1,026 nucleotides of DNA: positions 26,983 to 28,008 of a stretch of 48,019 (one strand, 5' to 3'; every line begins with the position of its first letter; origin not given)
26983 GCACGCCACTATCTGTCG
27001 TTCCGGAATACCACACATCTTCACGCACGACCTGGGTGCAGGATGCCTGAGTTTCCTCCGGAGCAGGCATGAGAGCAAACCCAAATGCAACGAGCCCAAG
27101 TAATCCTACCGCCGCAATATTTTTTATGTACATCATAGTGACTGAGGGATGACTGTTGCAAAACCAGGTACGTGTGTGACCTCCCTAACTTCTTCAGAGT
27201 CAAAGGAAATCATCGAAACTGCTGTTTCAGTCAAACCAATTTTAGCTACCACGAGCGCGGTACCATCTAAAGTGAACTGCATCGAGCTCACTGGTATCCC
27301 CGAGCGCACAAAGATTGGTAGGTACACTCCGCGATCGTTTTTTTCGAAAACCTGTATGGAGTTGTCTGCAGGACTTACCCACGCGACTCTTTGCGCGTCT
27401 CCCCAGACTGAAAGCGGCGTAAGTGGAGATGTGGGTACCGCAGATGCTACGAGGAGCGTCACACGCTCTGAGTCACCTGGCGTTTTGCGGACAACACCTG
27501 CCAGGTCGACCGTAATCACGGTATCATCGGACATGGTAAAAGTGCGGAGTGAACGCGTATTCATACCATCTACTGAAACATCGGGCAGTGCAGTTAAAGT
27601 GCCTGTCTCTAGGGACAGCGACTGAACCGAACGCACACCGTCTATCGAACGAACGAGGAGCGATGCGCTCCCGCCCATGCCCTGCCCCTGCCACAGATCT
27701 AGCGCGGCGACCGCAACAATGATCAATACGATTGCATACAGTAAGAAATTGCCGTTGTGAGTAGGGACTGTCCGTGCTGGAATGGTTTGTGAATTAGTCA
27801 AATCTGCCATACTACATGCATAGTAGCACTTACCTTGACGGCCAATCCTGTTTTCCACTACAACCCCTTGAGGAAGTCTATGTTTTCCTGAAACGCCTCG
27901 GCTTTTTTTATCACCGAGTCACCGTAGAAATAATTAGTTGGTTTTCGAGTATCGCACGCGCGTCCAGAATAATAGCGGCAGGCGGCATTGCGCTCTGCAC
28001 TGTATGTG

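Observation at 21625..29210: Duplicated 'membrane-anchored beta-propeller + secreted mosaic adhesin' pairs behind a coiled-coil lytic transglycosylase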

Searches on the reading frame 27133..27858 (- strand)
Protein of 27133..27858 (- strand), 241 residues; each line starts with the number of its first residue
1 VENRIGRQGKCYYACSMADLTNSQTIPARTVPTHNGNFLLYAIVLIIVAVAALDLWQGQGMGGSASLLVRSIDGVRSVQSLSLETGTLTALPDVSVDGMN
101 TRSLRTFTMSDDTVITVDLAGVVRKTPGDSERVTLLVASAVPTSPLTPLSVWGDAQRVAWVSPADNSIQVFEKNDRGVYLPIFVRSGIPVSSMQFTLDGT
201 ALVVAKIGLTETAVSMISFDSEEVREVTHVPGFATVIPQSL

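Call 3: search_protein_families(library=pfam, proteins=[window:27133-27858:-], max_evalue=1)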
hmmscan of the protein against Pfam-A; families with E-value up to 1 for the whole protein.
window:27133-27858:- (241 aa): 2 families
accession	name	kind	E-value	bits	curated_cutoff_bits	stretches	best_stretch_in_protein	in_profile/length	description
PF22321.2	Zona_CL2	-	0.055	13.9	26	1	167-227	65-124/154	Zonadhesin, second cohesin-like domain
PF02239.22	Cytochrom_D1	-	0.11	11.4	25.5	1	160-231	283-355/368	Cytochrome D1 heme domain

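Call 4: search_protein_families(library=ncbifam, proteins=[window:27133-27858:-], max_evalue=1)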
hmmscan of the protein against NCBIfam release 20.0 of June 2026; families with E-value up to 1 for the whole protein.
window:27133-27858:- (241 aa): 1 family
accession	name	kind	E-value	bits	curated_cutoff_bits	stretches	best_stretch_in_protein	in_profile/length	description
NF038383.1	lipo_LIC12048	equivalog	0.14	9.7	700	1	20-118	1189-1287/1441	LIC12048 family lipoprotein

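Call 39: find_homologous_proteins(query=window:27133-27810:-, max_evalue=0.001)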
Query window:27133-27810:- (225 aa): 9 proteins with E <= 0.001 among 1237 candidates.
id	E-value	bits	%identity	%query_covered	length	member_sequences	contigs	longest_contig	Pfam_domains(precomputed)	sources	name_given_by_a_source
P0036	1.0e-136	471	100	100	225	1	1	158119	-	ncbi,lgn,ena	-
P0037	4.2e-78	280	64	97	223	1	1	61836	-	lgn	-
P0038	1.4e-76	275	65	91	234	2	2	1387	-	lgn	-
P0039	8.6e-76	272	65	91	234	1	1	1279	-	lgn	-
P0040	1.3e-53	200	51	91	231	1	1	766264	-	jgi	jgi:hypothetical protein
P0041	1.4e-45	174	45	91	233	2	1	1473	-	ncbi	-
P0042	4.5e-36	142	42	91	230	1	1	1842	-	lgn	-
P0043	4.3e-35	139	37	91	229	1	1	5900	-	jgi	jgi:hypothetical protein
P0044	3.2e-30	123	38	87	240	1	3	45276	-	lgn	-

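Call 40: find_encoding_contigs(protein=P0044, flank=10000, max_places=3)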
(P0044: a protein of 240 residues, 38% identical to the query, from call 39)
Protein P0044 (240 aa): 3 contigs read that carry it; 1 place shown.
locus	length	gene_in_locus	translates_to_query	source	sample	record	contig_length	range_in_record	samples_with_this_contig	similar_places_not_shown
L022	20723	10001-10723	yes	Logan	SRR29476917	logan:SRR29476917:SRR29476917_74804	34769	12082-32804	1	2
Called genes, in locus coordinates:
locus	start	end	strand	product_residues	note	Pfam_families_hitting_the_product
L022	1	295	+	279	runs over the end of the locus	PF13292:DXP_synthase_N, PF00456:Transketolase_N, PF00676:E1_dh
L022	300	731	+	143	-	PF03479:PCC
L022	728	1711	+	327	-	PF02779:Transket_pyr, PF02780:Transketolase_C, PF22613:Transketolase_C_1, PF17147:PFOR_II (weak)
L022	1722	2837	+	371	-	PF02353:CMAS, PF01728:FtsJ (weak), PF13489:Methyltransf_23, PF05175:MTS (weak), PF08241:Methyltransf_11, PF08242:Methyltransf_12, PF13649:Methyltransf_25, PF13847:Methyltransf_31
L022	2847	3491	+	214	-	PF00300:His_Phos_1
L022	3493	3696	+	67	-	-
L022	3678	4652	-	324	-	PF00294:PfkB, PF08543:Phos_pyr_kin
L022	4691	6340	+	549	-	PF01565:FAD_binding_4, PF02913:FAD-oxidase_C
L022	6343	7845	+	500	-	PF14010:PEPcase_2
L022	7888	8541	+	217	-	PF01386:Ribosomal_L25p, PF14693:Ribosomal_TL5_C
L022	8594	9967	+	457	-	PF13406:SLT_2 (faint)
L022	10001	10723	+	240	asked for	-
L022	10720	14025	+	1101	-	-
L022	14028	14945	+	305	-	-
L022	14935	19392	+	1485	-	PF07705:CARDB (weak)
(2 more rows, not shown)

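Call 41: find_encoding_contigs(protein=P0043, flank=10000, max_places=2)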
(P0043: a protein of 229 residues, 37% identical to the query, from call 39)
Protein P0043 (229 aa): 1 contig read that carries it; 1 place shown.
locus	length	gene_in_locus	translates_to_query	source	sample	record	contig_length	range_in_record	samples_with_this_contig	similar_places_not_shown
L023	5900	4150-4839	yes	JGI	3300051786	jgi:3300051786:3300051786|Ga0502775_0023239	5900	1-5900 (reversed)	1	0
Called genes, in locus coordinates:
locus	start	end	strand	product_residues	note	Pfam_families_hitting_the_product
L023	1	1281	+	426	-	?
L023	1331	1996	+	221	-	-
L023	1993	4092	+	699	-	-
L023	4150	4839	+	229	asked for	-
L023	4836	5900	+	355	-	?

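Call 55: predict_structure(alignment_id=A2)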
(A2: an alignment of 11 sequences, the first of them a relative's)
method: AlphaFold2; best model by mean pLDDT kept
length: 225 residues; sequences in the alignment: 11
mean_pLDDT: 85.4   pTM: 0.73
mean pLDDT of the five models: 85.4, 84.7, 84.2, 84.1, 72.5
residues with pLDDT >= 90: 133; 70-90: 58; 50-70: 27; < 50: 7
segments of 3 or more residues with pLDDT < 50: 1-4
pLDDT, mean of each block of 10 residues (from residue 1): 51 57 86 79 68 89 92 88 72 91 92 86 90 94 95 96 95 93 93 94 91 93 70
secondary structure, 60 per line:
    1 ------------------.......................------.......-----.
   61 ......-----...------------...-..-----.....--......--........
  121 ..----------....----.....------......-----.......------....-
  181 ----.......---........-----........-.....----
elements in order: H19-41 E48-54 E60-66 E72-74 E98-102 E105-110 E113-122 E133-136 E141-145 E152-157 E163-169 E176-179 E185-191 E195-202 E208-215 E217-221
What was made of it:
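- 27133..27810 (-): Anchor A (ORF2, 225 aa from ATG 27810; the GTG-extended reading runs to 27858). It has an N-terminal transmembrane helix and a short, roughly four-bladed propeller-like ectodomain. It is a paralogue of the C-terminal blades of ORF4. AF2 model: pLDDT 85.4, pTM 0.73, helix 19-41 plus 16 strands (call 55).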

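Call 60: fold_search(model_id=the predicted structure, library=pdb)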
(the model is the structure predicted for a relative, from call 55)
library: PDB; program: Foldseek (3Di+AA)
matches with E <= 10: 1329; with E <= 0.001: 81
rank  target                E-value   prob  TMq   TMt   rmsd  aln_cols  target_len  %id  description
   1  7mx5_A                1.8e-05  1.00  0.39  0.24  11.7       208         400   15  Crystal structure of TolB from Acinetobacter baumannii (released 2021-05-26)
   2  3fgb_B                2.0e-05  1.00  0.41  0.29  12.1       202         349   12  Crystal structure of the Q89ZH8_BACTN protein from Bacteroides thetaiotaomicron. Northeast Structural Genomics Consort (released 2008-12-23)
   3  4r40_C                2.8e-05  1.00  0.39  0.24  10.4       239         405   12  Crystal Structure of TolB/Pal complex from Yersinia pestis. (released 2014-09-03)
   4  7mx5_B                3.0e-05  1.00  0.41  0.25  11.7       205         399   18  Crystal structure of TolB from Acinetobacter baumannii (released 2021-05-26)
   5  3scy                  4.3e-05  1.00  0.40  0.28  12.3       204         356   11  Crystal structure of a putative 6-phosphogluconolactonase (BF1038) from Bacteroides fragilis NCTC 9343 at 1.50 A resolut (released 2011-07-20)
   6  1npe_A                4.7e-05  1.00  0.41  0.36  10.0       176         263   12  Crystal structure of Nidogen/Laminin Complex (released 2003-08-12)
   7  1ri6                  6.2e-05  1.00  0.38  0.28  12.2       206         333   13  Structure of a putative isomerase from E. coli (released 2003-11-25)
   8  3fgb_A                6.5e-05  1.00  0.41  0.29  12.1       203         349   13  Crystal structure of the Q89ZH8_BACTN protein from Bacteroides thetaiotaomicron. Northeast Structural Genomics Consort (released 2008-12-23)
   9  2w8b_A                7.2e-05  1.00  0.42  0.25  10.6       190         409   13  Crystal structure of processed TolB in complex with Pal (released 2009-02-17)
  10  6nau_A                7.2e-05  1.00  0.37  0.27  12.8       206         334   12  1.55 Angstrom Resolution Crystal Structure of 6-phosphogluconolactonase from Klebsiella pneumoniae (released 2018-12-19)
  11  4r40_A                9.9e-05  1.00  0.40  0.24  11.1       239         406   11  Crystal Structure of TolB/Pal complex from Yersinia pestis. (released 2014-09-03)
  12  3s8v_B                1.1e-04  1.00  0.39  0.16  10.6       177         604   12  Crystal structure of LRP6-Dkk1 complex (released 2011-10-26)
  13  3s8v_A                1.2e-04  1.00  0.43  0.18  10.3       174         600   15  Crystal structure of LRP6-Dkk1 complex (released 2011-10-26)
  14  4q1u                  1.2e-04  1.00  0.41  0.30  11.3       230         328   13  Serum paraoxonase-1 by directed evolution with the K192Q mutation (released 2015-02-18)
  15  2w8b_B                1.4e-04  1.00  0.39  0.23  10.8       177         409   12  Crystal structure of processed TolB in complex with Pal (released 2009-02-17)
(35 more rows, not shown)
